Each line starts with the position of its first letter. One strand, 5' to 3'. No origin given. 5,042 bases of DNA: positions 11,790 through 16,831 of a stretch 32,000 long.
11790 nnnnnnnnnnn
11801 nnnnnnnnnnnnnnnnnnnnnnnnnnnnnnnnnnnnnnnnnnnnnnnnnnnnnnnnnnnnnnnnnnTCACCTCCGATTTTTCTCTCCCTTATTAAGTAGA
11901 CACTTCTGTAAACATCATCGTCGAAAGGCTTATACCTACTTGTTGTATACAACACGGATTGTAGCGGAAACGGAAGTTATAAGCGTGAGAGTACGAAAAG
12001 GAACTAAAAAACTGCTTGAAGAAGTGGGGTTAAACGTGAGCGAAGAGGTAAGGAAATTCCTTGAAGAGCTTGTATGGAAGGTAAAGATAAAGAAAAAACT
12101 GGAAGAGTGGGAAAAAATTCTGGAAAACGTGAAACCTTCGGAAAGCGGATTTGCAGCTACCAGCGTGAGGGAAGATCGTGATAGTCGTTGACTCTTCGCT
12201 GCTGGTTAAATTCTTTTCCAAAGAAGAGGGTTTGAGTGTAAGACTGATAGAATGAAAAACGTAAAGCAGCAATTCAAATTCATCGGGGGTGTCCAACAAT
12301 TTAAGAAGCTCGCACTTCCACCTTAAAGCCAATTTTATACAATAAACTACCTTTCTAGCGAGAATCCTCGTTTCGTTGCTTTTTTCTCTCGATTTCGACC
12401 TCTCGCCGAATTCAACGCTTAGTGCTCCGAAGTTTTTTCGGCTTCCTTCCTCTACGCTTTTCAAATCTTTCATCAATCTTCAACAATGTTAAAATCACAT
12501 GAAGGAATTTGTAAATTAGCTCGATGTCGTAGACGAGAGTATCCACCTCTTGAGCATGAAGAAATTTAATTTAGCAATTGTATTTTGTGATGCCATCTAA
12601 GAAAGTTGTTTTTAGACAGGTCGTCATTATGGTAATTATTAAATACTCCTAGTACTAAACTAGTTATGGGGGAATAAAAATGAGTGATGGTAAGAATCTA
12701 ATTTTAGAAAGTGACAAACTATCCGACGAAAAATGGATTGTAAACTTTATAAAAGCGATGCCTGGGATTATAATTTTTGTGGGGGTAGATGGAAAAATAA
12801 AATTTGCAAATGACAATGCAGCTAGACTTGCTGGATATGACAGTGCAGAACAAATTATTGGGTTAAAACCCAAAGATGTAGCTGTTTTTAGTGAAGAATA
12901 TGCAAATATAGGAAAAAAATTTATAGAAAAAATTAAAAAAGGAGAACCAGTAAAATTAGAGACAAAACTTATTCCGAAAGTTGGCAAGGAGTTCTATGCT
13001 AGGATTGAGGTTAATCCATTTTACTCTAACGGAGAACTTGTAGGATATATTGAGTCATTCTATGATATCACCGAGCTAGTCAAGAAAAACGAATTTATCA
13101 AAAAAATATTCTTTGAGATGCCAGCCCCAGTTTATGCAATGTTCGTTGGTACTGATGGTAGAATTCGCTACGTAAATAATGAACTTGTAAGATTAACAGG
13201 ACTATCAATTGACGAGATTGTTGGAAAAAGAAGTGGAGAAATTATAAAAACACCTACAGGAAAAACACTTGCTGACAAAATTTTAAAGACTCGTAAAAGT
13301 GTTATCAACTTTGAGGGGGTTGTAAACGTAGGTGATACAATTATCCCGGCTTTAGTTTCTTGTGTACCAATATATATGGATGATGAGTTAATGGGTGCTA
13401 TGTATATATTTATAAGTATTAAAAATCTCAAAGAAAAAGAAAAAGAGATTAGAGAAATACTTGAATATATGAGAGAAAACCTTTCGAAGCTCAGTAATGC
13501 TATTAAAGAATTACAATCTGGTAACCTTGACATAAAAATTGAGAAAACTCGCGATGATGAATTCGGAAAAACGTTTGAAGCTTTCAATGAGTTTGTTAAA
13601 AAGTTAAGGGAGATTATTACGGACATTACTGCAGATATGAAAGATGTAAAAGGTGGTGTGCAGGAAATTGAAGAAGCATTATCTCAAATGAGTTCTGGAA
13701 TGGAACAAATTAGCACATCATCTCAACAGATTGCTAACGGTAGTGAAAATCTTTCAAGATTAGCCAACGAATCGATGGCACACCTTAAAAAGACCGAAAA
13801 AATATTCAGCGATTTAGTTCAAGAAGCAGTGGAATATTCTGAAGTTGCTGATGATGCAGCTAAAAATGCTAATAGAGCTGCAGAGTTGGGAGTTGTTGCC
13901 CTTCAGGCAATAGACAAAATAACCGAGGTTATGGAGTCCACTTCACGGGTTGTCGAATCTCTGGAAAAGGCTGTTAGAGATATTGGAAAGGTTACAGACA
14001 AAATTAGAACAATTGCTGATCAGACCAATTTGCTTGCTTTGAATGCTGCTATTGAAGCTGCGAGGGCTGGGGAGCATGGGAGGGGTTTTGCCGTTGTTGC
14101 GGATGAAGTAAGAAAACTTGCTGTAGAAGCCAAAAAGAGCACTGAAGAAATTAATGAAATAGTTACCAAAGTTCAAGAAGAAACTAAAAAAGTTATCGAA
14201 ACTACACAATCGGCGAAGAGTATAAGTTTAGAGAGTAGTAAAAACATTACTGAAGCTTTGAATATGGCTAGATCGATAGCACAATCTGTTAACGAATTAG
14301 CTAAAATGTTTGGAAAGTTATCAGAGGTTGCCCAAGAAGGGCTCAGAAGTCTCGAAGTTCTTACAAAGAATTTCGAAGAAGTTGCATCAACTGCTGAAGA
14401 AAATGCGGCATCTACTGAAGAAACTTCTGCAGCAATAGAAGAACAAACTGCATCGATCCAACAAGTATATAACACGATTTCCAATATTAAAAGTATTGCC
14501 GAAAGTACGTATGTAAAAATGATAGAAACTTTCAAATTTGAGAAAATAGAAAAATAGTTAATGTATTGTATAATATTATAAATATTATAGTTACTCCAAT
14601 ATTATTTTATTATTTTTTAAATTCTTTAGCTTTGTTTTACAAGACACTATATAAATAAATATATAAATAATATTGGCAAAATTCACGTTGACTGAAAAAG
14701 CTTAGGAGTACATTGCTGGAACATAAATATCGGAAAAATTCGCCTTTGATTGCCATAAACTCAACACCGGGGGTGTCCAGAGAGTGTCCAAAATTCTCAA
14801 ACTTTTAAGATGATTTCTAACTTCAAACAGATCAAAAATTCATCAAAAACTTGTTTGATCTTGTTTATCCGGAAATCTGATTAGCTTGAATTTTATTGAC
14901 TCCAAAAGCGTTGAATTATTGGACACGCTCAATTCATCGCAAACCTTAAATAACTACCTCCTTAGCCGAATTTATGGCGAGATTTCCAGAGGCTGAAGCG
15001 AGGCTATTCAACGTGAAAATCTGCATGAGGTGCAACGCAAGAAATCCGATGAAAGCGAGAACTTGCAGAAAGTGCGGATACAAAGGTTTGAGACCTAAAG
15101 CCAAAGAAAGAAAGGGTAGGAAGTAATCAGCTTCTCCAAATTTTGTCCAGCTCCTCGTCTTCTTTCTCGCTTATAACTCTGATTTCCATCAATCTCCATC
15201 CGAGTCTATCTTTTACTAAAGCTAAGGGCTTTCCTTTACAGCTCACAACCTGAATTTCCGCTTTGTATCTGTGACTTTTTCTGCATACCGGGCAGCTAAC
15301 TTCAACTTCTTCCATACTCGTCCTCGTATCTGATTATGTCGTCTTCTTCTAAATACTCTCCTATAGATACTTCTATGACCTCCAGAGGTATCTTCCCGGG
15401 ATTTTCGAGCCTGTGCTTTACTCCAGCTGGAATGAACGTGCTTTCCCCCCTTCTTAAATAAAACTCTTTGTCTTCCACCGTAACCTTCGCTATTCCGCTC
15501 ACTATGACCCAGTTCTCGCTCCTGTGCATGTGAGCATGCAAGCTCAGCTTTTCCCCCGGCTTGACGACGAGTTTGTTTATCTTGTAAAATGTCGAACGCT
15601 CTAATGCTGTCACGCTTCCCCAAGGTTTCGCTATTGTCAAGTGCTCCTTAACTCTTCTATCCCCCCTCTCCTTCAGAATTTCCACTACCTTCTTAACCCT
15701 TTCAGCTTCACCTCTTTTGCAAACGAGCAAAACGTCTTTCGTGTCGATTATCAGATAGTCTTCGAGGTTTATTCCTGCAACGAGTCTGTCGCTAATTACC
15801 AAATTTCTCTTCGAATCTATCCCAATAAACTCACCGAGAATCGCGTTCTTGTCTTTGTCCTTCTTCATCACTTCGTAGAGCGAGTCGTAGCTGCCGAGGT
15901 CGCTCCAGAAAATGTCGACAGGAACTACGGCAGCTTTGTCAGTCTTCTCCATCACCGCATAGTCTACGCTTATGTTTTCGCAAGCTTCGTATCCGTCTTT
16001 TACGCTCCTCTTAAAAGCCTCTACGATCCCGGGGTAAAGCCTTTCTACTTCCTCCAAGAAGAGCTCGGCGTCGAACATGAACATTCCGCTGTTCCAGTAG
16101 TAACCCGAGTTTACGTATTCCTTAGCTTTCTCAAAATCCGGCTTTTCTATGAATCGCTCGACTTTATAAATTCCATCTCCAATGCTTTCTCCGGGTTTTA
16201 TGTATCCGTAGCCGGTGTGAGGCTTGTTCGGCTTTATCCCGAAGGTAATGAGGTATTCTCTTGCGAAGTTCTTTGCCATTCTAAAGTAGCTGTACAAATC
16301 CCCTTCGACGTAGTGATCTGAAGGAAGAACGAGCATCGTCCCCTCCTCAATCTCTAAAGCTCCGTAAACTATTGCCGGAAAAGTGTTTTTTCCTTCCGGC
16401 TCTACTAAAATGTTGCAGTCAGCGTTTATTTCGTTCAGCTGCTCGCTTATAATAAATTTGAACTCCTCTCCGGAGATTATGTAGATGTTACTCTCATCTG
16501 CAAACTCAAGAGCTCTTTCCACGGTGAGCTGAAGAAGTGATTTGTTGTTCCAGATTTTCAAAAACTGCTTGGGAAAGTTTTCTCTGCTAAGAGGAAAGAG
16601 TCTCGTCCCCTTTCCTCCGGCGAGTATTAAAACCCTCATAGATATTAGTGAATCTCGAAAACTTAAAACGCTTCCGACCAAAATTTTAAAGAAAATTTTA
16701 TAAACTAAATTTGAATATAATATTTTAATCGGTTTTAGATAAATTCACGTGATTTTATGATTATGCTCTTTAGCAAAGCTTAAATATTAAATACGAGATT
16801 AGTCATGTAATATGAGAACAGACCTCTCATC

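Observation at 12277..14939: Inverted-repeat-bounded, direct-repeat-flanked ~2.65-kb cargo element whose only intact gene is a chemoreceptor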

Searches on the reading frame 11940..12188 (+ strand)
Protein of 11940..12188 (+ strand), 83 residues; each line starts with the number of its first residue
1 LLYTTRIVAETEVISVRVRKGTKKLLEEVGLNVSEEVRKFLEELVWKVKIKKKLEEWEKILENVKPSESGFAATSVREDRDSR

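Call 8: search_protein_families(library=pfam, proteins=[window:11940-12188:+], max_evalue=0.01)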
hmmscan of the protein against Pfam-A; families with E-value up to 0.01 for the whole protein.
window:11940-12188:+ (83 aa): 0 families

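Call 24: search_protein_families(library=ncbifam, proteins=[window:11985-12188:+], max_evalue=10)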
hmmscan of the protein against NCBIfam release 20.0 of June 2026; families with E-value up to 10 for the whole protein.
window:11985-12188:+ (68 aa): 1 family
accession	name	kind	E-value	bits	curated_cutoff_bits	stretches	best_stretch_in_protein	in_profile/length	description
NF050799.1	TA_anti_VapB_Sulfo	equivalog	5.3e-17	62.2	60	1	2-66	5-69/69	type II toxin-antitoxin system VapB family antitoxin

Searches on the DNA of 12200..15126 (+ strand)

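Call 86: search_rna_families(source=L001, start=5150, end=5850, threshold=gathering)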
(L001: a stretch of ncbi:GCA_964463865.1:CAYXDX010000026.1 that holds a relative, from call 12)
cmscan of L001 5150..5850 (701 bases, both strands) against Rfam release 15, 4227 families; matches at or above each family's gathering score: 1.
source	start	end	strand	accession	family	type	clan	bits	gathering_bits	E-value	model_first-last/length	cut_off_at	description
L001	5320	5419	+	RF00005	tRNA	Gene; tRNA;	CL00001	57.9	29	7.4e-12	1-71/71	no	tRNA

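Call 87: search_rna_families(source=window, start=12200, end=15000, threshold=evalue, max_evalue=1)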
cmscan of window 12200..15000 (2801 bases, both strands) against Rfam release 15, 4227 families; matches with E-value up to 1: 1.
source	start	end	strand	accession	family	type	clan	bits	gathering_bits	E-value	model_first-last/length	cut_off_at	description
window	13559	13652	+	RF00225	IRES_Tobamo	Cis-reg; IRES;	-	24.8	50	0.79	1-151/151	no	Tobamovirus internal ribosome entry site (IRES)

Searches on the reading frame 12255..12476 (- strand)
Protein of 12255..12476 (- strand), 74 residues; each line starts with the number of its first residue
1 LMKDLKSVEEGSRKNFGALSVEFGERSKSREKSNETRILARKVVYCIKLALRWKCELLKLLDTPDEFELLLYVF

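Call 23: search_protein_families(library=pfam, proteins=[window:12255-12476:-], max_evalue=10)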
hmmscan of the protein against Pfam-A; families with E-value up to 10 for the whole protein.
seq(74 aa): 0 families

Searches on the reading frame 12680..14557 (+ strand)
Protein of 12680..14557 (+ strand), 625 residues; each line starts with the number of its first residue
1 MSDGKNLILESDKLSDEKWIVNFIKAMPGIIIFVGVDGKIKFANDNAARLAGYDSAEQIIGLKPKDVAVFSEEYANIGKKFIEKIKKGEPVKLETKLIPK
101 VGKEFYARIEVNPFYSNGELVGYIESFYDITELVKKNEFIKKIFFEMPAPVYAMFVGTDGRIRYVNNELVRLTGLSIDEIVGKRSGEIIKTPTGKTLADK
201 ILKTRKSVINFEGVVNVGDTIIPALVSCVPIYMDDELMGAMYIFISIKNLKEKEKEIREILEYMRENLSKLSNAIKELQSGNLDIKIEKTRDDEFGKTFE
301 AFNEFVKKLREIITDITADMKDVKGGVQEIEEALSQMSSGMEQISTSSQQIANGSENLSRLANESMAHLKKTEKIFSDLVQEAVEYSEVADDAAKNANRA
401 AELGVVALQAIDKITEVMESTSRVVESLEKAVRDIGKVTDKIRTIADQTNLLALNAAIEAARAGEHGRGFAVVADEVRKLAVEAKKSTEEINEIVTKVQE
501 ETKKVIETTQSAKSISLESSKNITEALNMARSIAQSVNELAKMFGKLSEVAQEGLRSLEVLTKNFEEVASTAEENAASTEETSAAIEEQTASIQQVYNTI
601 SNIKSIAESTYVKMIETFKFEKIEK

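Call 7: find_encoding_contigs(protein=window:12680-14557:+, flank=10000, max_places=10)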
Protein window:12680-14557:+ (625 aa): no gene with exactly this product is on record in the collection.

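Call 8: search_protein_families(library=pfam, proteins=[window:12680-14554:+], max_evalue=0.01)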
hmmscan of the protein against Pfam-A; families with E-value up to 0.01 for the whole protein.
window:12680-14554:+ (625 aa): 16 families
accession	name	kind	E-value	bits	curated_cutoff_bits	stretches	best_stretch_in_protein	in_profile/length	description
PF00015.26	MCPsignal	-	1.7e-38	132.6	34.6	1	411-569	11-169/172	Methyl-accepting chemotaxis protein (MCP) signalling domain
PF13426.13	PAS_9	-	2.8e-19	69.8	27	2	30-132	4-103/103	PAS domain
PF08448.16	PAS_4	-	4.4e-15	56.3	23.1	2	26-134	3-109/110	PAS fold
PF00989.32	PAS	-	2.4e-14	53.7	22.6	2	22-124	5-107/113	PAS fold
PF00672.30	HAMP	-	1.3e-09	38.7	25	1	268-311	10-53/53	HAMP domain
PF06103.16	DUF948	-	1.4e-08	35.2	37.2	0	539-603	16-80/89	Bacterial protein of unknown function (DUF948)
PF04108.17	ATG17_like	-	2.4e-08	34.3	43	2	475-623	112-255/355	Autophagy protein ATG17-like domain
PF13188.13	PAS_8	-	3.6e-08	33.5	21.8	0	29-70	13-50/65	PAS domain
PF11887.13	Mce4_CUP1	-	1.5e-06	28.4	32.6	1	293-378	57-142/222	Cholesterol uptake porter CUP1 of Mce4, putative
PF06160.17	EzrA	-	0.0013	17.5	39.6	1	482-613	97-226/557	Septation ring formation regulator, EzrA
PF08447.18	PAS_3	-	0.0015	19.2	25.6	0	42-124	3-86/89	PAS fold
PF04523.18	Herpes_U30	-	0.0015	17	25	1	250-381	668-799/907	Herpes virus tegument protein U30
PF05531.17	NPV_P10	-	0.0029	18.5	29.8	0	311-368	4-57/75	Nucleopolyhedrovirus P10 protein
PF10157.14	BORCS6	-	0.0041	17.7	35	1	529-608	15-95/101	BLOC-1-related complex sub-unit 6 C-terminal helix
PF20155.4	TMP_3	-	0.008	16.3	41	0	330-395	6-71/192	Tape measure protein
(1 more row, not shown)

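Call 20: find_homologous_proteins(query=window:12680-14554:+, max_evalue=1e-20)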
Query window:12680-14554:+ (625 aa): 2526 proteins with E <= 1e-20 among 8000 candidates; the best 120 are listed.
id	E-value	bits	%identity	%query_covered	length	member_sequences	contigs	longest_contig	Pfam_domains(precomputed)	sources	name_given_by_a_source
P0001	3.3e-242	823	49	97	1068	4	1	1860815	PF00015.27,PF13596.13,PF00672.31,PF08447.19,PF13426.14,PF13188.14,PF13185.13,PF24820.2,PF08448.17,PF00989.32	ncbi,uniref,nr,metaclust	ncbi:methyl-accepting chemotaxis protein [Geoglobus acetivorans]|uniref:Methyl-accepting chemotaxis 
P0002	7.1e-219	746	47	97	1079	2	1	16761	PF00015.27,PF13596.13,PF00672.31,PF08447.19,PF13426.14,PF21370.5,PF13188.14,PF12860.14,PF24820.2,PF08448.17,PF00989.32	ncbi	-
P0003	2.3e-207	708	52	84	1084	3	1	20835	PF00015.27,PF13596.13,PF00672.31,PF08447.19,PF13426.14,PF13188.14,PF24820.2,PF08448.17,PF00989.32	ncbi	-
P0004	1.9e-204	699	48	97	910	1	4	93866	PF00015.27,PF00672.31,PF13426.14,PF13188.14,PF24820.2,PF10145.15,PF08448.17,PF00989.32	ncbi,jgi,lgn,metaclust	jgi:methyl-accepting chemotaxis protein|metaclust:\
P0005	4.6e-198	678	50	84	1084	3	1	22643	PF00015.27,PF13596.13,PF00672.31,PF08447.19,PF13426.14,PF13188.14,PF24820.2,PF08448.17,PF00989.32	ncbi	ncbi:methyl-accepting chemotaxis protein [Archaeoglobus sp.]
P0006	1.0e-193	663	48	95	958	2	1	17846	PF00015.27,PF13596.13,PF08447.19,PF13426.14,PF13188.14,PF02743.25,PF06103.17,PF08448.17,PF00989.32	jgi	-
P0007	6.8e-192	657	44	96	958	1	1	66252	PF00015.27,PF13596.13,PF00672.31,PF08447.19,PF13426.14,PF13188.14,PF24820.2,PF08448.17,PF00989.32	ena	-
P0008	1.2e-188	647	46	95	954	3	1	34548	PF00015.27,PF08447.19,PF13426.14,PF13188.14,PF06103.17,PF08448.17,PF00989.32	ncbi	-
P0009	2.9e-184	632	43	96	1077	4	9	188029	PF00015.27,PF13596.13,PF08447.19,PF13426.14,PF13188.14,PF24820.2,PF17765.8,PF08448.17,PF00989.32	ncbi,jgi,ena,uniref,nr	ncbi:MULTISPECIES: methyl-accepting chemotaxis protein [unclassified Archaeoglobus]|jgi:methyl-accep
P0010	7.1e-183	628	43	96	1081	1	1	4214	PF00015.27,PF13596.13,PF08447.19,PF13426.14,PF13188.14,PF06103.17,PF08448.17,PF00989.32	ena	-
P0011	9.3e-171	588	45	95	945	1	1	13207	PF00015.27,PF13596.13,PF00672.31,PF08447.19,PF13426.14,PF13188.14,PF12860.14,PF06103.17,PF08448.17,PF00989.32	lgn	-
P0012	1.0e-170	588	43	96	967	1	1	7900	PF00015.27,PF13596.13,PF08447.19,PF13426.14,PF13188.14,PF08448.17,PF00989.32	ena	-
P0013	5.0e-169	582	49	95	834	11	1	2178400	PF00015.27,PF13596.13,PF00672.31,PF08447.19,PF13426.14,PF13188.14,PF24820.2,PF06103.17,PF08448.17,PF00989.32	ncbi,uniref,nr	ncbi:methyl-accepting chemotaxis protein [Archaeoglobus fulgidus]|uniref:Methyl-accepting chemotaxis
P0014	1.2e-164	567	46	97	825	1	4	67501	PF00015.27,PF13596.13,PF00672.31,PF13426.14,PF13188.14,PF06103.17,PF08448.17,PF00989.32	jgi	jgi:methyl-accepting chemotaxis protein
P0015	7.9e-164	565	46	95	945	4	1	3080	PF13426.14,PF13188.14,PF13185.13,PF24820.2,PF17765.8,PF00015.27,PF13596.13,PF00672.31,PF08447.19,PF06103.17,PF08448.17,PF00989.32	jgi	jgi:methyl-accepting chemotaxis protein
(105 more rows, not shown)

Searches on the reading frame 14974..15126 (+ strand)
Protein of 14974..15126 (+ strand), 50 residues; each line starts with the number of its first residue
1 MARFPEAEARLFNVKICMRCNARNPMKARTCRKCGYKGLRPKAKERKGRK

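Call 8: search_protein_families(library=pfam, proteins=[window:14974-15123:+], max_evalue=0.01)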
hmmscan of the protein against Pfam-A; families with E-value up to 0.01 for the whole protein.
window:14974-15123:+ (50 aa): 4 families
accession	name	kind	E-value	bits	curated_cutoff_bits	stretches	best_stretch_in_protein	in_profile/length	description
PF13240.11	Zn_Ribbon_1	-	1.2e-05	25.3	25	1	17-37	2-22/23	zinc-ribbon domain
PF12773.13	DZR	-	0.00012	22.6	27.3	1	14-35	24-45/45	Double zinc ribbon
PF01020.24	Ribosomal_L40e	-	0.00012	22.4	23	1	14-43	16-48/50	Ribosomal L40e family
PF18912.6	DZR_2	-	0.0074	16.5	27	1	15-37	22-45/56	Double zinc ribbon domain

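Call 12: find_encoding_contigs(protein=window:14974-15126:+, flank=6000, max_places=10)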
Protein window:14974-15126:+ (50 aa): 6 contigs read that carry it; 4 places shown.
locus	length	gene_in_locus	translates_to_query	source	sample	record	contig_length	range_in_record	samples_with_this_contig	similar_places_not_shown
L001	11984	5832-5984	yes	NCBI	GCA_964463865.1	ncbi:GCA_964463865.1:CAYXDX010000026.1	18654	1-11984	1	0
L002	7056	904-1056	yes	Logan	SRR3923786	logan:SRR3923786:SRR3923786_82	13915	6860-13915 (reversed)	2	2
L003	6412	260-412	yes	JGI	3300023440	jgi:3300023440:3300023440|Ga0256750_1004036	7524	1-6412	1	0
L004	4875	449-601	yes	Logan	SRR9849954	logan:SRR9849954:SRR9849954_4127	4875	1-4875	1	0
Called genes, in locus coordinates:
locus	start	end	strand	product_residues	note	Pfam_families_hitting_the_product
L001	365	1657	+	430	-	PF00291:PALP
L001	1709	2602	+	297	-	PF01913:FTR, PF02741:FTR_C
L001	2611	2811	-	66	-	PF11127:YgaP-like_TM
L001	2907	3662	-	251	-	PF12697:Abhydrolase_6, PF12146:Hydrolase_4, PF00561:Abhydrolase_1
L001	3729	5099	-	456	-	PF02667:SCFA_trans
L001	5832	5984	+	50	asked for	PF13240:Zn_Ribbon_1 (weak)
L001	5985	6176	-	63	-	-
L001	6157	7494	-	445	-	PF00483:NTP_transferase, PF12804:NTP_transf_3 (weak), PF22640:ManC_GMP_beta-helix, PF01050:MannoseP_isomer, PF07883:Cupin_2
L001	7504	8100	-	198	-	-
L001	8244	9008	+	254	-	PF00218:IGPS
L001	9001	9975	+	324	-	PF02885:Glycos_trans_3N, PF00591:Glycos_transf_3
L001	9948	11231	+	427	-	PF04715:, PF00425:Chorismate_bind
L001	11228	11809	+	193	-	PF00117:GATase, PF07722:Peptidase_C26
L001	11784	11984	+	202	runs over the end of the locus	PF00697:PRAI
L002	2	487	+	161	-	?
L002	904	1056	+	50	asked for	PF13240:Zn_Ribbon_1 (weak)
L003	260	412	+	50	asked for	PF13240:Zn_Ribbon_1 (weak)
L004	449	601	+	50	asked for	PF13240:Zn_Ribbon_1 (weak)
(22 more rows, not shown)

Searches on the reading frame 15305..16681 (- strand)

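Call 8: search_protein_families(library=pfam, proteins=[window:15305-16681:-], max_evalue=0.01)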
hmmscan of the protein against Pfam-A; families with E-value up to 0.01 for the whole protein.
window:15305-16681:- (459 aa): 6 families
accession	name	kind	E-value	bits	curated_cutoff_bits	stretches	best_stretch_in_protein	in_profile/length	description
PF00483.29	NTP_transferase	-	9.2e-54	183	21.2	1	18-277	3-244/245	Nucleotidyl transferase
PF01050.24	MannoseP_isomer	-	7.5e-44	149.1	23.6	1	341-454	3-116/116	Mannose-6-phosphate isomerase C-terminal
PF07883.17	Cupin_2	-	2.6e-15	56.3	27.2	1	372-438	4-69/70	Cupin domain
PF22640.1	ManC_GMP_beta-helix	-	2.3e-11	43.9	27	1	283-336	1-55/55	MannoseP isomerase/GMP-like beta-helix domain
PF12804.13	NTP_transf_3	-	9.2e-07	29.6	27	1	17-133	1-107/160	MobA-like NTP transferase domain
PF21621.3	MPI_cupin_dom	-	0.002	18.5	27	1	390-422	32-64/79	Mannose-6-phosphate isomerase, cupin domain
